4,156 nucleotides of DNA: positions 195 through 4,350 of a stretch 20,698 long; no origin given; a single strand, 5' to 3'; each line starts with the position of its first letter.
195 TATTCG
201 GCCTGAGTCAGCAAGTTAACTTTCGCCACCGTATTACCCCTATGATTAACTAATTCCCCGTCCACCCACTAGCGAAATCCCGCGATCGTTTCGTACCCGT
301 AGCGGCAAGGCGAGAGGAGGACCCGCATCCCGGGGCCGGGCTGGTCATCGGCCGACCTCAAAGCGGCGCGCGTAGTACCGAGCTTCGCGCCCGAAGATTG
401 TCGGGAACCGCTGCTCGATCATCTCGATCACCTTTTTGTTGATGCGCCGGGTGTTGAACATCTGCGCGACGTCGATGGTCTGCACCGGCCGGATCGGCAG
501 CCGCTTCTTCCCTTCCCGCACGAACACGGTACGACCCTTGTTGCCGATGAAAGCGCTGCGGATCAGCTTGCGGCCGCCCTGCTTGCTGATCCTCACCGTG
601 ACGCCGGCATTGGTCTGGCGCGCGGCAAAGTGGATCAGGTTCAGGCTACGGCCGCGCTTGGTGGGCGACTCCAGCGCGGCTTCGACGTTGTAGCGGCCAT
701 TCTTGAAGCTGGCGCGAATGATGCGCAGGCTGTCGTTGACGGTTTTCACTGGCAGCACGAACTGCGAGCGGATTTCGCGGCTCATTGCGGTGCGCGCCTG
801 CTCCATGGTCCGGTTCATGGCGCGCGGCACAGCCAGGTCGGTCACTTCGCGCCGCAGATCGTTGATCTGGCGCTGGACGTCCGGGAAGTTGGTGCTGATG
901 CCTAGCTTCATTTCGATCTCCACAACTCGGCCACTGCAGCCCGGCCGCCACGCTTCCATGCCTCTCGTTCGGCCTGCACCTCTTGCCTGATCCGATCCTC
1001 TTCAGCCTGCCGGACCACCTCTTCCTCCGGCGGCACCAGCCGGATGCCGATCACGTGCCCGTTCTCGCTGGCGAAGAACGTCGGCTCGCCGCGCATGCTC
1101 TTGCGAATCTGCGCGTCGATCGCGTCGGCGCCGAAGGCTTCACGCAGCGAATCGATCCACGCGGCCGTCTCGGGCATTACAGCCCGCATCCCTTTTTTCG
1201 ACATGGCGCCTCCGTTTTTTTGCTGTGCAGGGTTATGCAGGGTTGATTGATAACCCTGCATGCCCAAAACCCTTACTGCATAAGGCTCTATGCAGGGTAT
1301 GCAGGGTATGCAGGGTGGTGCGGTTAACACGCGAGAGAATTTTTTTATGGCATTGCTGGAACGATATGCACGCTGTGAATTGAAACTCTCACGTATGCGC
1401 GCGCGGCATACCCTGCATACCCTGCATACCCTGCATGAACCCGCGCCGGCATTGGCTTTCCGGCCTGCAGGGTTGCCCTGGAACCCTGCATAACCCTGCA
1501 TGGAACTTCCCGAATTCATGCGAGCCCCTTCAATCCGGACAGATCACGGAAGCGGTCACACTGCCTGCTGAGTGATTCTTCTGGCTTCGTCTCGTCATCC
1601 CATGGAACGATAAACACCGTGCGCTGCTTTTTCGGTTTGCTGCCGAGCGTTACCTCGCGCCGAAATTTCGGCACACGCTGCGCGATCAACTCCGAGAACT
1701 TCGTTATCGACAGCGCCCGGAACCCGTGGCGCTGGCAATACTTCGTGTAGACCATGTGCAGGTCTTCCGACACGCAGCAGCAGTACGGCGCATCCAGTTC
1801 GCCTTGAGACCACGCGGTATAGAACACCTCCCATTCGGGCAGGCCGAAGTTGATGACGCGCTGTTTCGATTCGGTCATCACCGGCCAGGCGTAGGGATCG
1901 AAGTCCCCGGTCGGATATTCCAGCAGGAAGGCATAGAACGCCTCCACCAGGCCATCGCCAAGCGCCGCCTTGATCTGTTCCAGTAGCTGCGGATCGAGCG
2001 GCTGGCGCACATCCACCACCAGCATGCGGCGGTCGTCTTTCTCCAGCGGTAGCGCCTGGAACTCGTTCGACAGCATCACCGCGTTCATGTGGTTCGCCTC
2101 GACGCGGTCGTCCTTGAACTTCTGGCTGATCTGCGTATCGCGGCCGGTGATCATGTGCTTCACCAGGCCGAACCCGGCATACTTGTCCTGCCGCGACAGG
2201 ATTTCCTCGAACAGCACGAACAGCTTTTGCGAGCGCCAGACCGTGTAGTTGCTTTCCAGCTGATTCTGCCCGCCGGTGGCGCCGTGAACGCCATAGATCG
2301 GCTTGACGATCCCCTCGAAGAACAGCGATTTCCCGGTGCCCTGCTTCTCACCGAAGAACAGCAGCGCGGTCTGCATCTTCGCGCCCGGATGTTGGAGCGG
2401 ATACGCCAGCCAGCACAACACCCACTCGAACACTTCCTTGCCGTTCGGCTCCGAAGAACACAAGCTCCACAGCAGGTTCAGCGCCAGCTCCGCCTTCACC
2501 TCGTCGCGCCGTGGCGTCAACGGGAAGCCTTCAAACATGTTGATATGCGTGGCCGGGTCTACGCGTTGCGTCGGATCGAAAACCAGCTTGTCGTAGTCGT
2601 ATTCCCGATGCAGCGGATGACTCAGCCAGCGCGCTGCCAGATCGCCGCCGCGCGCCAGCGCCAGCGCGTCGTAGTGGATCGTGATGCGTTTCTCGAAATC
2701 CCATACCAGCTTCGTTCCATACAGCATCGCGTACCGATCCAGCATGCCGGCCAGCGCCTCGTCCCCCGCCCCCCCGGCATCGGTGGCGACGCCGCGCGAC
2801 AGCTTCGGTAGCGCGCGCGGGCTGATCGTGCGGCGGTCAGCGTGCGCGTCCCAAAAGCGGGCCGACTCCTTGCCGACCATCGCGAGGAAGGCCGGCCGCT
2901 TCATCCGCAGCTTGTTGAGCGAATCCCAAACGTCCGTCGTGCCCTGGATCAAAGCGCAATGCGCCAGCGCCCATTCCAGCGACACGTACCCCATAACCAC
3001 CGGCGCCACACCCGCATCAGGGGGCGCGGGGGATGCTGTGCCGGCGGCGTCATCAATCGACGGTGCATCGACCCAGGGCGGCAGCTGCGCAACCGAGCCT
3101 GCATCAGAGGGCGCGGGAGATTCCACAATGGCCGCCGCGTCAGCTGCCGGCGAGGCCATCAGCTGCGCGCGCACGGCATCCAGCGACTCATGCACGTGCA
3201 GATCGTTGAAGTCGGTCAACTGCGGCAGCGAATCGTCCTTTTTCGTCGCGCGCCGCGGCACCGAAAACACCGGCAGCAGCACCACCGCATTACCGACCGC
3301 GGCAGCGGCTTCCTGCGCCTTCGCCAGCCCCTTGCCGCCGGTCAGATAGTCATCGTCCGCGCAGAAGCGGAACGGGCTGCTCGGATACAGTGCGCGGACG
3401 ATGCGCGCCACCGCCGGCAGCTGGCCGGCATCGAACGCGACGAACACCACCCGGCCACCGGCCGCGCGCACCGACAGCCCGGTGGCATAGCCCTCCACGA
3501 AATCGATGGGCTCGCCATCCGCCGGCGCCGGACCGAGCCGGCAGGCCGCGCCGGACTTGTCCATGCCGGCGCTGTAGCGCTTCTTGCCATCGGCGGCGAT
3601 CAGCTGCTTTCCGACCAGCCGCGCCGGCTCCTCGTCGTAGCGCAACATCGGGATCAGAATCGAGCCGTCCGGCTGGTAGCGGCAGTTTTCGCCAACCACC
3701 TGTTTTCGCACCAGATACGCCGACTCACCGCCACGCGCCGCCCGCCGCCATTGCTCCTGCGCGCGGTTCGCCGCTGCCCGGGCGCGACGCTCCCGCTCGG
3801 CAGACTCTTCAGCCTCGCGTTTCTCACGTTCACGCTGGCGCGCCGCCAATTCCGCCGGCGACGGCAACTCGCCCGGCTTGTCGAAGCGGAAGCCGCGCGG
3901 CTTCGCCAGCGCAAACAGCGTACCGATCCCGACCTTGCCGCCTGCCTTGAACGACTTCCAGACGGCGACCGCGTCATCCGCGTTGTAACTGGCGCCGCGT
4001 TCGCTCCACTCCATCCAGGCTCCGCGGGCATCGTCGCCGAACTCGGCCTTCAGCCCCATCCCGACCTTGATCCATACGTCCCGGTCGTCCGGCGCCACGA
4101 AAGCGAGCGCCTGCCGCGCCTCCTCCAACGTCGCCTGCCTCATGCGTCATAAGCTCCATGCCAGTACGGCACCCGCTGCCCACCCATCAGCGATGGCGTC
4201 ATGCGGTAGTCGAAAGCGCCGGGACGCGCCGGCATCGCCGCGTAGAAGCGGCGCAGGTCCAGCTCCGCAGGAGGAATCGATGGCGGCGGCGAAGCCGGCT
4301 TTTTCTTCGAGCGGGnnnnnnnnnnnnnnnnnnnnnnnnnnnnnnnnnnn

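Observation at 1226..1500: Twelve-copy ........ iteron array with exact two-fold positional symmetry: candidate bidirectional origin for the P4-alpha-like primase-helicase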

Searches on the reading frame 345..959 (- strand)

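Call 8: search_protein_families(library=pfam, proteins=[window:345-959:-], max_evalue=0.01)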
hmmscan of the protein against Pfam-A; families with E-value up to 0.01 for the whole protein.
window:345-959:- (204 aa): 1 family
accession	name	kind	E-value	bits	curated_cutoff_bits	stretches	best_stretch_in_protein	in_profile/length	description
PF06763.17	Minor_tail_Z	-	1.6e-10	41.5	23.9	1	30-200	9-187/190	Prophage minor tail protein Z (GPZ)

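Call 9: search_protein_families(library=phrogs, proteins=[window:345-959:-], max_evalue=0.001)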
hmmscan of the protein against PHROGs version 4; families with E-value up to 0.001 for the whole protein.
window:345-959:- (204 aa): 2 families
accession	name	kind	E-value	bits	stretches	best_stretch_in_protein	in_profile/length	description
phrog_27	-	connector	2e-23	84.4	1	24-197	17-190/199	tail completion or Neck1 protein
phrog_1924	-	tail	1e-07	33.1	1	17-86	2-71/237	minor tail protein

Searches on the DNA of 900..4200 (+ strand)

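Call 10: search_dna_similar(query=window:900-4200:+, collection=phages, mode=near, max_rows=20)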
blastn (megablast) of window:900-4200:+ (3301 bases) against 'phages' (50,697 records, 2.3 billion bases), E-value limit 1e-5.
No match.

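Call 78: search_rna_families(source=window, start=1000, end=1800, threshold=evalue, max_evalue=1)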
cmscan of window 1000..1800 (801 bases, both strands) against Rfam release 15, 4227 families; matches with E-value up to 1: 2.
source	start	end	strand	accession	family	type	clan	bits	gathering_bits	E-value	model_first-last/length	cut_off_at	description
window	1019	1091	-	RF03006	M23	Gene; sRNA;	-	22.9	41.2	0.07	1-53/53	no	M23 RNA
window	1210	1291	-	RF01696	Chlorobi-1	Gene; sRNA;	-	14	50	0.86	1-67/67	no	Chlorobi-1 RNA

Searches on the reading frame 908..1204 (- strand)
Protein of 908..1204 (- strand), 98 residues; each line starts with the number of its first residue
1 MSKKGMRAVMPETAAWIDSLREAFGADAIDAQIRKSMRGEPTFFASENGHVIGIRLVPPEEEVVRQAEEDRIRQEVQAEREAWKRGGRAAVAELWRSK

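Call 8: search_protein_families(library=pfam, proteins=[window:908-1204:-], max_evalue=0.01)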
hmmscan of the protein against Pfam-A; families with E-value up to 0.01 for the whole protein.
window:908-1204:- (98 aa): 0 families

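Call 9: search_protein_families(library=phrogs, proteins=[window:908-1204:-], max_evalue=0.001)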
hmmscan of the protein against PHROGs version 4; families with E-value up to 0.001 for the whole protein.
window:908-1204:- (98 aa): 0 families

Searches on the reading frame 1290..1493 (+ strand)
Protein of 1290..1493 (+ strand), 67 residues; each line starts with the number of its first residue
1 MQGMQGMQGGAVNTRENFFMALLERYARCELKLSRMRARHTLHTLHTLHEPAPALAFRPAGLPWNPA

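Call 8: search_protein_families(library=pfam, proteins=[window:1290-1493:+], max_evalue=0.01)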
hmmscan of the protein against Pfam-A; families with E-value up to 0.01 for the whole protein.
window:1290-1493:+ (67 aa): 0 families
